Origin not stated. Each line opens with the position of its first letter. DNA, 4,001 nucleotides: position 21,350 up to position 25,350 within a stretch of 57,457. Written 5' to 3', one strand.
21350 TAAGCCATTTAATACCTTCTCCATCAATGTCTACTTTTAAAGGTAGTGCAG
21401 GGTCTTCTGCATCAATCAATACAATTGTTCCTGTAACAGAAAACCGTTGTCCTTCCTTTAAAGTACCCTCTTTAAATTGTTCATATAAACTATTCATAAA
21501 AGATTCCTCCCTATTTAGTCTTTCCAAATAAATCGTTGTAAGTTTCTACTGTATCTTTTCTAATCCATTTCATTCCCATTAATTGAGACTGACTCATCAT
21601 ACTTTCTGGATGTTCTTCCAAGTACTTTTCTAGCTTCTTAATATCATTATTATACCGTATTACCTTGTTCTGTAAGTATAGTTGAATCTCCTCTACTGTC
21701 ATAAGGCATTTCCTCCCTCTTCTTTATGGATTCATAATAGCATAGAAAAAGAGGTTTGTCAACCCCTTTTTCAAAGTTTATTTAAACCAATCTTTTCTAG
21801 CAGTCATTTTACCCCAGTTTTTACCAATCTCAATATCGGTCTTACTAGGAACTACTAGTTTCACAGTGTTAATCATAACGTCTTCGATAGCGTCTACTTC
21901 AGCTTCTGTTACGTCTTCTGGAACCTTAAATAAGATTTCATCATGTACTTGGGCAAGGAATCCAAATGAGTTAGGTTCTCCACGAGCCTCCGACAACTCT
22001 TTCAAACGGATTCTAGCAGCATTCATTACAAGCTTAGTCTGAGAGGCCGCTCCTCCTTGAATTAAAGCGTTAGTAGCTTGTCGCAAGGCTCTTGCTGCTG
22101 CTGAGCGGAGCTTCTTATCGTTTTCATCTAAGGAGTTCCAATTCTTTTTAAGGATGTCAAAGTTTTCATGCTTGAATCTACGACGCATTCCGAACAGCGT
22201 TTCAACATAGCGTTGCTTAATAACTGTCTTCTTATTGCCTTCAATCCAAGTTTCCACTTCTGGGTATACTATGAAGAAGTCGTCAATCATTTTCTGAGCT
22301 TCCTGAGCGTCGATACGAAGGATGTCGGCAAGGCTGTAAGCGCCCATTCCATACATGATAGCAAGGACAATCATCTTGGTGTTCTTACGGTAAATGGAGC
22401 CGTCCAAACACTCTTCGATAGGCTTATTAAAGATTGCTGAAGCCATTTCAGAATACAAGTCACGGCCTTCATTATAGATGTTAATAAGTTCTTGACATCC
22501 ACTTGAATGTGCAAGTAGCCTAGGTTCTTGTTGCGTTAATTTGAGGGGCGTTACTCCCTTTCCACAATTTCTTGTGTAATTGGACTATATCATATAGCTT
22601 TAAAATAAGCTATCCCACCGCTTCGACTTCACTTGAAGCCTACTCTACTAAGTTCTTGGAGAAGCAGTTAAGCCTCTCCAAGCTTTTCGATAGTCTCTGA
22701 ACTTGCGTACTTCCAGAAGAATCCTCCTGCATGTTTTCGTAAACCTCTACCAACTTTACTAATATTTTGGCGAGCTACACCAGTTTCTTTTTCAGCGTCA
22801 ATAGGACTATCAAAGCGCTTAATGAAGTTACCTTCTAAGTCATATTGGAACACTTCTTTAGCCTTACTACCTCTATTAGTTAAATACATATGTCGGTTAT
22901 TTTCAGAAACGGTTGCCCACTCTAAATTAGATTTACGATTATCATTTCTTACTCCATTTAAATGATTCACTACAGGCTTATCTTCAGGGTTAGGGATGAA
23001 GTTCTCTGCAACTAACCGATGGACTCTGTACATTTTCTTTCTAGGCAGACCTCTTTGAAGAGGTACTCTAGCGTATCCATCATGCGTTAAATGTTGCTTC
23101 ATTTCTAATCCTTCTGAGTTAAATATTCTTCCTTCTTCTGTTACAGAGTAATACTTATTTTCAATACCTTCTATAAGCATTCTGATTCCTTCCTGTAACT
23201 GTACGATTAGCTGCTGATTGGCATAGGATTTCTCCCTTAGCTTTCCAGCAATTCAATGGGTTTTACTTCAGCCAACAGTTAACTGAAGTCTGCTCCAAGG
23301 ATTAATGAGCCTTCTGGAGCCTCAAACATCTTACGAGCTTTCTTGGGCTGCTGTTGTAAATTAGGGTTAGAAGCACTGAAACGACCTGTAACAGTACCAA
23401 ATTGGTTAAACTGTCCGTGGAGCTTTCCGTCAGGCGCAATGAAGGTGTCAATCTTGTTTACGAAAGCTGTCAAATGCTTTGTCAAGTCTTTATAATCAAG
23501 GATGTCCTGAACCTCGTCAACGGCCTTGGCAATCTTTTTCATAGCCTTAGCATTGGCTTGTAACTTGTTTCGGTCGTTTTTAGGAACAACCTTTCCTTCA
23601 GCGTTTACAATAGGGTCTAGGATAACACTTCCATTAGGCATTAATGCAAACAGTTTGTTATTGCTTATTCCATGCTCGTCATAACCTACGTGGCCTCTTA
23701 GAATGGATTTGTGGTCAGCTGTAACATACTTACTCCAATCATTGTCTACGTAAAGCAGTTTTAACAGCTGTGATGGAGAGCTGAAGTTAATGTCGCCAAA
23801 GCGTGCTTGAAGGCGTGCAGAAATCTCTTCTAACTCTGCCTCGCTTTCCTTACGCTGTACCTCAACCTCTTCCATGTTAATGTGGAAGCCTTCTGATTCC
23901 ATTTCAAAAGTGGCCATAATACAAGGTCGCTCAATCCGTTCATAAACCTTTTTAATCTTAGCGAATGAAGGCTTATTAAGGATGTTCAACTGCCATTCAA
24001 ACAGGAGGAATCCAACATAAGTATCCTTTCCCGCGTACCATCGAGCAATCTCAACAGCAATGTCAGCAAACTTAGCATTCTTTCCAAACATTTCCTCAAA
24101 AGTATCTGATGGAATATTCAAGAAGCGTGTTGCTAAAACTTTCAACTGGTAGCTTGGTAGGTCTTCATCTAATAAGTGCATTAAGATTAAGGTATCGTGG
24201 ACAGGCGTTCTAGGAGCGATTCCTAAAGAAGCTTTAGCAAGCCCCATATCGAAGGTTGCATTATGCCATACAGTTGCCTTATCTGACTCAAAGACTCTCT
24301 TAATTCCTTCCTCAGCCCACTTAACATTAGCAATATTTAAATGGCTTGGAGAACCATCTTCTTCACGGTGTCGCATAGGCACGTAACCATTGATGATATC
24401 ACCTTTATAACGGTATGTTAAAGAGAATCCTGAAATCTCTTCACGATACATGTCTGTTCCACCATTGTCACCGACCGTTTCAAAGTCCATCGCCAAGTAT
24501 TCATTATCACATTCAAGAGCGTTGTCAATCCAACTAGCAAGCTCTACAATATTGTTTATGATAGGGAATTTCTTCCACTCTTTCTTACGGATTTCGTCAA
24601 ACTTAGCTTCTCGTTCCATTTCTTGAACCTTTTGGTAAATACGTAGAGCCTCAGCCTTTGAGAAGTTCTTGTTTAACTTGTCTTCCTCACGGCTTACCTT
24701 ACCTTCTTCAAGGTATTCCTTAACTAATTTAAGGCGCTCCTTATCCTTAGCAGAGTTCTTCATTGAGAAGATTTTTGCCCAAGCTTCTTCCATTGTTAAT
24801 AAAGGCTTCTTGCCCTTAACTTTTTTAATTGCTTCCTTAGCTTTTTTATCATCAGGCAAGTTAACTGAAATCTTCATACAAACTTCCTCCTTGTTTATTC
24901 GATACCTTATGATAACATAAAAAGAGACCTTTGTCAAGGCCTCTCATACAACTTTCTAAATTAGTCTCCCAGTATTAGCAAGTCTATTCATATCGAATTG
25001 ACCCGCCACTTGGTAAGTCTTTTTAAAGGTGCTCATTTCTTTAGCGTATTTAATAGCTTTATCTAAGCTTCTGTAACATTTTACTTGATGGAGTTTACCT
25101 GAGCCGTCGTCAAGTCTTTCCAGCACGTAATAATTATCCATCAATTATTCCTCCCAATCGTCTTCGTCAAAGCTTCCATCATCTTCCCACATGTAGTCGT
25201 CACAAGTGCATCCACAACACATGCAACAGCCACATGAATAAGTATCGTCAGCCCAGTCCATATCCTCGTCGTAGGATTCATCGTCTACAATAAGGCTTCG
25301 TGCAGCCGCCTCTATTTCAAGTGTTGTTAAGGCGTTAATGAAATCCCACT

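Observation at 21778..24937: DNA polymerase gene split by a group I intron carrying an HNH endonuclease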

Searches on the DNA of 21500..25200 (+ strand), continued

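Call 10: get_annotated_region(hit=H20, flank=500)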
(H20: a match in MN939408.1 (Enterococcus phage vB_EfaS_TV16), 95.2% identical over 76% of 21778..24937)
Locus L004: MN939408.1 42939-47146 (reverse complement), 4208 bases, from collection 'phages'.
description: Enterococcus phage vB_EfaS_TV16, complete genome.
organism: Enterococcus phage vB_EfaS_TV16 (NCBI taxid 2712966)
taxonomy: Viruses; Duplodnaviria; Heunggongvirae; Uroviricota; Caudoviricetes; Saphexavirus
host: Enterococcus faecalis ATCC 29212; source: municipal wastewater; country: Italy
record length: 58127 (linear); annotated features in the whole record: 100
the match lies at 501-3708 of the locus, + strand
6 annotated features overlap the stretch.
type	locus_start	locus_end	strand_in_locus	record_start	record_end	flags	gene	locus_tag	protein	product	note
CDS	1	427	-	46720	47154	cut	-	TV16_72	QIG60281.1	hypothetical protein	-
CDS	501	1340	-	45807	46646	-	-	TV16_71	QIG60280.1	DNA polymerase I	-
CDS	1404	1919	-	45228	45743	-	-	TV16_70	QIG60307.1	HNH homing endonuclease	NUMOD4 and HNH_3 domain-containing protein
CDS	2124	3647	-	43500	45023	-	-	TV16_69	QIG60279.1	DNA polymerase I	-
CDS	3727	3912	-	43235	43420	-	-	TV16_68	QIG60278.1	hypothetical protein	-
CDS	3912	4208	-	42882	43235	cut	-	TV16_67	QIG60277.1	hypothetical protein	-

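Call 28: get_annotated_region(hit=H11, flank=300)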
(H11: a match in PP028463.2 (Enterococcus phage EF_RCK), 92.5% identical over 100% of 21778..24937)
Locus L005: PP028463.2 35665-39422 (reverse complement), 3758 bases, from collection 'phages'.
description: Enterococcus phage EF_RCK, complete genome.
organism: Enterococcus phage EF_RCK (NCBI taxid 3110518)
taxonomy: Viruses; Duplodnaviria; Heunggongvirae; Uroviricota; Caudoviricetes; Saphexavirus
host: Enterococcus faecalis ATCC 29212; source: wastewater from wet market; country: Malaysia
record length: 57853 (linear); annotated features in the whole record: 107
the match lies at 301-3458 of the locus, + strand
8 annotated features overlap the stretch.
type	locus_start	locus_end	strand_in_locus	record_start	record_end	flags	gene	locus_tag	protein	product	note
CDS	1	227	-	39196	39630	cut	-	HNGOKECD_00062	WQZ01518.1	hypothetical protein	-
CDS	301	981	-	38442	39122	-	-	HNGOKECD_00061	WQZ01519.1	DNA polymerase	-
CDS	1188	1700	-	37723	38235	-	-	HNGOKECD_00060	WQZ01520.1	HNH endonuclease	-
CDS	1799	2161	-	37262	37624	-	-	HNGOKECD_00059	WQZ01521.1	DNA polymerase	-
CDS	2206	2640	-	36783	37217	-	-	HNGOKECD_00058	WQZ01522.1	DNA polymerase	-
CDS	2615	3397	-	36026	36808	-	-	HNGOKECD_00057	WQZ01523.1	DNA polymerase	-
CDS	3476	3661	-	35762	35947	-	-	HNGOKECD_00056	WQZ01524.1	hypothetical protein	-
CDS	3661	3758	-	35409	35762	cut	-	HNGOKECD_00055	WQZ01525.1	hypothetical protein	-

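Call 29: get_annotated_region(hit=H19, flank=300)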
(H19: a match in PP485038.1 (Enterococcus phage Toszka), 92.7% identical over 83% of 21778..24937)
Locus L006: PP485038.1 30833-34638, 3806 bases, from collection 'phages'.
description: Enterococcus phage Toszka, complete genome.
organism: Enterococcus phage Toszka (NCBI taxid 3135303)
taxonomy: Viruses; Duplodnaviria; Heunggongvirae; Uroviricota; Caudoviricetes; Saphexavirus
host: Enterococcus faecalis ATCC 29212; source: mink farm wastewater; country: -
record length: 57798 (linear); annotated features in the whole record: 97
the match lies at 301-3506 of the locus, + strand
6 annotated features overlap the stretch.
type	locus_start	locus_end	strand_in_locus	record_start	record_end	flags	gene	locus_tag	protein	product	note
CDS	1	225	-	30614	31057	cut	-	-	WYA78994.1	hypothetical protein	-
CDS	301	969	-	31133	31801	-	-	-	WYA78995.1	DNA polymerase I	-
CDS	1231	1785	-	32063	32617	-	-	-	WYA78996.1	HNH endonuclease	-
CDS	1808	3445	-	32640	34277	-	-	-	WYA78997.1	DNA polymerase I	-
CDS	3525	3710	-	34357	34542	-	-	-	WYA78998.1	hypothetical protein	-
CDS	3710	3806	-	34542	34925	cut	-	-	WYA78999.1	hypothetical protein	-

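Call 30: get_annotated_region(hit=H50, flank=2500)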
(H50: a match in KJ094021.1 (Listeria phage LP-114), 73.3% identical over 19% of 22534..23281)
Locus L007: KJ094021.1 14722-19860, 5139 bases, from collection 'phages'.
description: Listeria phage LP-114, complete genome.
organism: Listeria phage LP-114 (NCBI taxid 1458857)
taxonomy: Viruses; Duplodnaviria; Heunggongvirae; Uroviricota; Caudoviricetes; Homburgvirus; Homburgvirus LP114
host: Listeria monocytogenes; source: -; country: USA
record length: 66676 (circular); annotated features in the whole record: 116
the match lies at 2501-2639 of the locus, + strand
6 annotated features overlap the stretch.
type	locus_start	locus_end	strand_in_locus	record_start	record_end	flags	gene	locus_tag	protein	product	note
CDS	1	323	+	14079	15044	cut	-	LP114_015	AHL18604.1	DNA primase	-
CDS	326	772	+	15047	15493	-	-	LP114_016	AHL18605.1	hypothetical protein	-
CDS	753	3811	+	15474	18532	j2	-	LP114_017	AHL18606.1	DNA polymerase I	-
CDS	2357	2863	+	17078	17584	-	-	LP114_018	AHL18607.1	HNH homing endonuclease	-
CDS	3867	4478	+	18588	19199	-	-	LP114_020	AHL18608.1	putative HNH homing endonuclease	-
CDS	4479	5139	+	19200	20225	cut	-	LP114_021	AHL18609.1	hypothetical protein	-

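Call 31: search_rna_families(sources=[L002, L003, L004, L005, L006, L007], threshold=evalue, max_evalue=1)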
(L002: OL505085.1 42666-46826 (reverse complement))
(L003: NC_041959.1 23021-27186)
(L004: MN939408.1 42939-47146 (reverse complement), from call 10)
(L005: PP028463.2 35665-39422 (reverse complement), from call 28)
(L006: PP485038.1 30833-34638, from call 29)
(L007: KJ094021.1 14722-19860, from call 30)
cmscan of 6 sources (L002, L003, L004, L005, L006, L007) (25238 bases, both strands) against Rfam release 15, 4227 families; matches with E-value up to 1: 10.
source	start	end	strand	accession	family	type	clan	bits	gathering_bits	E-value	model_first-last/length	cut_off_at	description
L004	1876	2142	-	RF00028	Intron_gpI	Intron;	-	51.2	50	1.7e-10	1-253/253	no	Group I catalytic intron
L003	1895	1979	-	RF00028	Intron_gpI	Intron;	-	30.6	50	0.00026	60-143/253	no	Group I catalytic intron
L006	1695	1779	-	RF00028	Intron_gpI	Intron;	-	27.3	50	0.0025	60-143/253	no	Group I catalytic intron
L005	1084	1382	-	RF00028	Intron_gpI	Intron;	-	27.1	50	0.0028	1-253/253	no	Group I catalytic intron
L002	1284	1496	-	RF00028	Intron_gpI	Intron;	-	25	50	0.012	1-253/253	no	Group I catalytic intron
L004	1372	1591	-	RF00028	Intron_gpI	Intron;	-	23.2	50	0.042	1-253/253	no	Group I catalytic intron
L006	1086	1208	-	RF00028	Intron_gpI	Intron;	-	23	50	0.049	159-251/253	no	Group I catalytic intron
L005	1690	1770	-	RF00028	Intron_gpI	Intron;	-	22.8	50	0.057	60-145/253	no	Group I catalytic intron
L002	1893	1973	-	RF00028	Intron_gpI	Intron;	-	20.4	50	0.3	60-145/253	no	Group I catalytic intron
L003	1286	1316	-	RF00028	Intron_gpI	Intron;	-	20.3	50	0.31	221-251/253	no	Group I catalytic intron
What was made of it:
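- So does the second Saphexavirus intron in TV16 (51.2 bits, call 31).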

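Call 47: get_annotated_region(hit=H24, flank=100)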
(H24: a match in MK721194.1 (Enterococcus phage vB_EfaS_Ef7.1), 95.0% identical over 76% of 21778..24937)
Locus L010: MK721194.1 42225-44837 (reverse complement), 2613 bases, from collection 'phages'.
description: Enterococcus phage vB_EfaS_Ef7.1, complete genome.
organism: Enterococcus phage vB_EfaS_Ef7.1 (NCBI taxid 2546636)
taxonomy: Viruses; Duplodnaviria; Heunggongvirae; Uroviricota; Caudoviricetes; Saphexavirus
host: Enterococcus faecalis strain AH7; source: raw sewage water obtained from a North City Water Reclamation Plant; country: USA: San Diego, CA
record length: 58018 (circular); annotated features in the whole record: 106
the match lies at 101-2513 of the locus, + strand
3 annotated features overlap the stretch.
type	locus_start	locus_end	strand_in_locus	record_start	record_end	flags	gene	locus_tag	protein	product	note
CDS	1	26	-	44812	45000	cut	-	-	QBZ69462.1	hypothetical protein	-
CDS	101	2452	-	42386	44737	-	-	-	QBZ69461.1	DNA polymerase I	-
CDS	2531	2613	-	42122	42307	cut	-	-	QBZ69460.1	hypothetical protein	-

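Call 48: get_annotated_region(hit=H26, flank=100)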
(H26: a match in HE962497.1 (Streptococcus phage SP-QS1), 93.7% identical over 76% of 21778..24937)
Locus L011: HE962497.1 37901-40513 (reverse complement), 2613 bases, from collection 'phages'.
description: Streptococcus phage SP-QS1 complete genome.
organism: Streptococcus phage SP-QS1 (NCBI taxid 1208587)
taxonomy: Viruses; Duplodnaviria; Heunggongvirae; Uroviricota; Caudoviricetes; Saphexavirus; Saphexavirus SPQS1
host: Streptococcus pneumoniae D39; source: -; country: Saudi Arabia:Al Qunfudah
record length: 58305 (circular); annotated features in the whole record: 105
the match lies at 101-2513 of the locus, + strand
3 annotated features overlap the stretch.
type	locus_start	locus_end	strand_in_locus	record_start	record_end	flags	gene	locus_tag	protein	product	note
CDS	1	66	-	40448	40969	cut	gp60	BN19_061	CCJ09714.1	hypothetical protein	e-value=6E-47; coverage:173/157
CDS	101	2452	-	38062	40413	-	gp59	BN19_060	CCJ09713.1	DNA polymerase I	e-value=0; coverage:782/784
CDS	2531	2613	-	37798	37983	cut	gp58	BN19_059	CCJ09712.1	hypothetical protein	-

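Call 49: get_annotated_region(hit=H29, flank=100)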
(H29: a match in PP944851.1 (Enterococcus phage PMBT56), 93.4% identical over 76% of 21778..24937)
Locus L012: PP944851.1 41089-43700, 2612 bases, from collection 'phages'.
description: Enterococcus phage PMBT56, complete genome.
organism: Enterococcus phage PMBT56 (NCBI taxid 3229530)
taxonomy: Viruses; Duplodnaviria; Heunggongvirae; Uroviricota; Caudoviricetes; Saphexavirus
host: Enterococcus sp. L2-248; source: sewage; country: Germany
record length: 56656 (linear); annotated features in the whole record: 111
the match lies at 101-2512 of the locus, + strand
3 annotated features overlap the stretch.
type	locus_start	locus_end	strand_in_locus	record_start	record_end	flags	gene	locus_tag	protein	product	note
CDS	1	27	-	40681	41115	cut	-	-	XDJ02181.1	hypothetical protein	-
CDS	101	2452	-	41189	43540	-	-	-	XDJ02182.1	DNA polymerase I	-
CDS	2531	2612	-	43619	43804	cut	-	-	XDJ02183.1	hypothetical protein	-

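Call 50: get_annotated_region(hit=H28, flank=100)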
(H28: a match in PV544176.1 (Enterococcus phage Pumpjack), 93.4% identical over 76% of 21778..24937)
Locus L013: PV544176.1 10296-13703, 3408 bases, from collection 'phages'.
description: Enterococcus phage Pumpjack, complete genome.
organism: Enterococcus phage Pumpjack (NCBI taxid 3421152)
taxonomy: Viruses; Duplodnaviria; Heunggongvirae; Uroviricota; Caudoviricetes; Saphexavirus
host: Enterococcus faecalis ATCC 47077; source: raw sewage; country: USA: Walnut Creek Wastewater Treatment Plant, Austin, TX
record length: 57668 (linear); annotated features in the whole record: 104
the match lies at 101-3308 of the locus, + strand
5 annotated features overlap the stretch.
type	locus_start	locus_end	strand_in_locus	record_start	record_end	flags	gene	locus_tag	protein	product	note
CDS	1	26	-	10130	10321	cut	-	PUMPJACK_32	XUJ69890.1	hypothetical protein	32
CDS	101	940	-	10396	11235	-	-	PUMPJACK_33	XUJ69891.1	DNA polymerase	33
CDS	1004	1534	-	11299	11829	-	-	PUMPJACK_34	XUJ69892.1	HNH endonuclease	34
CDS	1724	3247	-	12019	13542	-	-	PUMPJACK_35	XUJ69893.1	DNA polymerase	35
CDS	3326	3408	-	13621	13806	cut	-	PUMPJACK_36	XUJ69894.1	hypothetical protein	36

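Call 51: get_annotated_region(hit=H15, flank=100)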
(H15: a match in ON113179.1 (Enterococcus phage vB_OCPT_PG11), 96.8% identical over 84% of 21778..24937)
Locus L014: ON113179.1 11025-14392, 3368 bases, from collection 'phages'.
description: Enterococcus phage vB_OCPT_PG11, complete genome.
organism: Enterococcus phage vB_OCPT_PG11 (NCBI taxid 2922332)
taxonomy: Viruses; Duplodnaviria; Heunggongvirae; Uroviricota; Caudoviricetes; Saphexavirus
host: Enterococcus sp.; source: sewage; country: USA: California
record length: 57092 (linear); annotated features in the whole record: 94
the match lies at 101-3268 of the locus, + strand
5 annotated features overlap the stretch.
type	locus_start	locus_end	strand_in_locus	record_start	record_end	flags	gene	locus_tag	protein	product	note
CDS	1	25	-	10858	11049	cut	-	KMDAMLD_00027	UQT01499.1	hypothetical protein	-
CDS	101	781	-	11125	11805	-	-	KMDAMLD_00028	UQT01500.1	hypothetical protein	-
CDS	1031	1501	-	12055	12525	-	-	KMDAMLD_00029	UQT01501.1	DNA endonuclease I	DNA endonuclease I-HmuI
CDS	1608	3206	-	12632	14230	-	-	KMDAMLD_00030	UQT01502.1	hypothetical protein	-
CDS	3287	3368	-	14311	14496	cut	-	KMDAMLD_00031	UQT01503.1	hypothetical protein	-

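Call 65: search_dna_similar(query=L004:1338-2132:-, collection=phages, mode=near, max_rows=40)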
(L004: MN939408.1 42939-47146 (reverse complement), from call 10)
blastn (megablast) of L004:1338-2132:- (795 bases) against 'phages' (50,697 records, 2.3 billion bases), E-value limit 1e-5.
Records with a match: 5; places in all: 5; records where one place covers at least 80% of the query: 4.
Best place of each record, by identity: >=99% 3; 90-95% 1; 80-90% 1.
By first word of the organism name: Enterococcus 4; Bacillus 1.
By host as written in the record: Enterococcus faecalis ATCC 29212 1; Enterococcus faecalis 1; Enterococcus faecalis #7186 1; Enterococcus faecalis ATCC 47077 1; Bacillus thuringiensis DSM-350 1.
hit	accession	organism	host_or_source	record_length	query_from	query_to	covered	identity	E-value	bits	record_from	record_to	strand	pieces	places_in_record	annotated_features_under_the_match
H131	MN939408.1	Enterococcus phage vB_EfaS_TV16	Enterococcus faecalis ATCC 29212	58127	1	795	100%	100.0%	0e+0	1469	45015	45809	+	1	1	HNH homing endonuclease | DNA polymerase I (x2)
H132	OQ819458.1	Enterococcus phage PEF7b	Enterococcus faecalis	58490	1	795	100%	99.2%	0e+0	1435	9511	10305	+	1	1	hypothetical protein (x2) | 3'-5' exonuclease family protein | DNA polymerase I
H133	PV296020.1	Enterococcus phage fHoEfa06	Enterococcus faecalis #7186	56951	1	795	100%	99.1%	0e+0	1430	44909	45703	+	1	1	HNH endonuclease | DNA polymerase (x2)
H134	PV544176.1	Enterococcus phage Pumpjack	Enterococcus faecalis ATCC 47077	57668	1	795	100%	93.3%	0e+0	1175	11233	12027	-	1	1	HNH endonuclease | DNA polymerase (x2)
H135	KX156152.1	Bacillus phage Smudge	Bacillus thuringiensis DSM-350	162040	29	155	16%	88.4%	8e-34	150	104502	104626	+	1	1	none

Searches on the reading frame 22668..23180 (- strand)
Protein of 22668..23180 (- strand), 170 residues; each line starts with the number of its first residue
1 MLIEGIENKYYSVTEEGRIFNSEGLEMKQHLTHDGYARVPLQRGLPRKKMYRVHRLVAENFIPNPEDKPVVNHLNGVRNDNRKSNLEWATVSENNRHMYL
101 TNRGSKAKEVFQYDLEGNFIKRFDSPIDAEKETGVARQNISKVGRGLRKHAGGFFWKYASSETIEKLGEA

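Call 20: search_protein_families(library=pfam, proteins=[window:22668-23180:-], max_evalue=0.01)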
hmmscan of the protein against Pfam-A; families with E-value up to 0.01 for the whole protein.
window:22668-23180:- (170 aa): 4 families
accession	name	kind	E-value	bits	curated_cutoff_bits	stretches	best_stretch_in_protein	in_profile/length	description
PF13392.12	HNH_3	-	2.2e-10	40.5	24.8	1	51-96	1-46/46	HNH endonuclease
PF07453.19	NUMOD1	-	2e-06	28.3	22.8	1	108-142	1-35/37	NUMOD1 domain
PF22083.2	I-HmuI_NUMOD-like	-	1.6e-05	24.8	27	1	121-155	10-44/46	DNA endonuclease I-HmuI-like, NUMOD-like domain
PF07463.16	NUMOD4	-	0.0011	19.6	23.4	1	3-41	6-48/49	NUMOD4 motif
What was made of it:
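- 22668..23180 (-): Intron ORF, 170 aa: I-HmuI-like HNH homing endonuclease (NUMOD4 / HNH_3 / NUMOD1). It sits in the P6a loop behind a GGAAGGA ribosome-binding site. Its last ~14 codons run through P6a', P6', J6/7 and P7 into P7.1, and its stop codon (22670..22668) lies in the P7.1 loop. Call 20 (HNH_3 2.2e-10, NUMOD1 2e-06).
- On I-HmuI-like HNH homing endonucleases: NUMOD4 and I-HmuI_NUMOD-like are below the cut-off (call 20).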

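Call 27: search_solved_structures(query=window:22668-23180:-, max_evalue=0.01, show_alignments=2)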
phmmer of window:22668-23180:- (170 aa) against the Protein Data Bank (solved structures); distinct sequences matched with E-value up to 0.01: 1.
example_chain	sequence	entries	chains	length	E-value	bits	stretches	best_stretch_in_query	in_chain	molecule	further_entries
1u3e_M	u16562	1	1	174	2.2e-13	53.9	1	4-159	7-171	HNH homing endonuclease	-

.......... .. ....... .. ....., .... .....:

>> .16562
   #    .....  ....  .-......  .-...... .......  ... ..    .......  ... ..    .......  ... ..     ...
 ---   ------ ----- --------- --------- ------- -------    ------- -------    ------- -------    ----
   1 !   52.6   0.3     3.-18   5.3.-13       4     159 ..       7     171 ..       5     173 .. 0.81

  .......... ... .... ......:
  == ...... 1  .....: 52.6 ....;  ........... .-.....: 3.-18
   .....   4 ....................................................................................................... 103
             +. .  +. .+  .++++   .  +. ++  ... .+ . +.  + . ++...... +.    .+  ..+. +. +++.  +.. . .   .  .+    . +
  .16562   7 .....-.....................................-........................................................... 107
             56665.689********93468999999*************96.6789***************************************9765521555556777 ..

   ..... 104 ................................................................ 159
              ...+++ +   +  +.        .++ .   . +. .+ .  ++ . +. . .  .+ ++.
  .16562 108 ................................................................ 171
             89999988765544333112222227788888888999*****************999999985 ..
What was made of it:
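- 22668..23180 (-): Call 27 (PDB 1U3E I-HmuI, E = 2.2e-13, residues 4-159 against 7-171).
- On I-HmuI-like HNH homing endonucleases: 1U3E E = 2.2e-13 over residues 4-159, with the catalytic His-Asn positions of the aligned motif (VVNH..NLEW) conserved (call 27).
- Closest known: Group I intron with I-HmuI in the DNA polymerase gene. Same: The endonuclease is a full-length homologue of I-HmuI (PDB 1U3E, call 27).
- The ORF is a full-length homologue of I-HmuI (PDB 1U3E, E = 2.2e-13, call 27) with HNH_3 and NUMOD domains (call 20).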
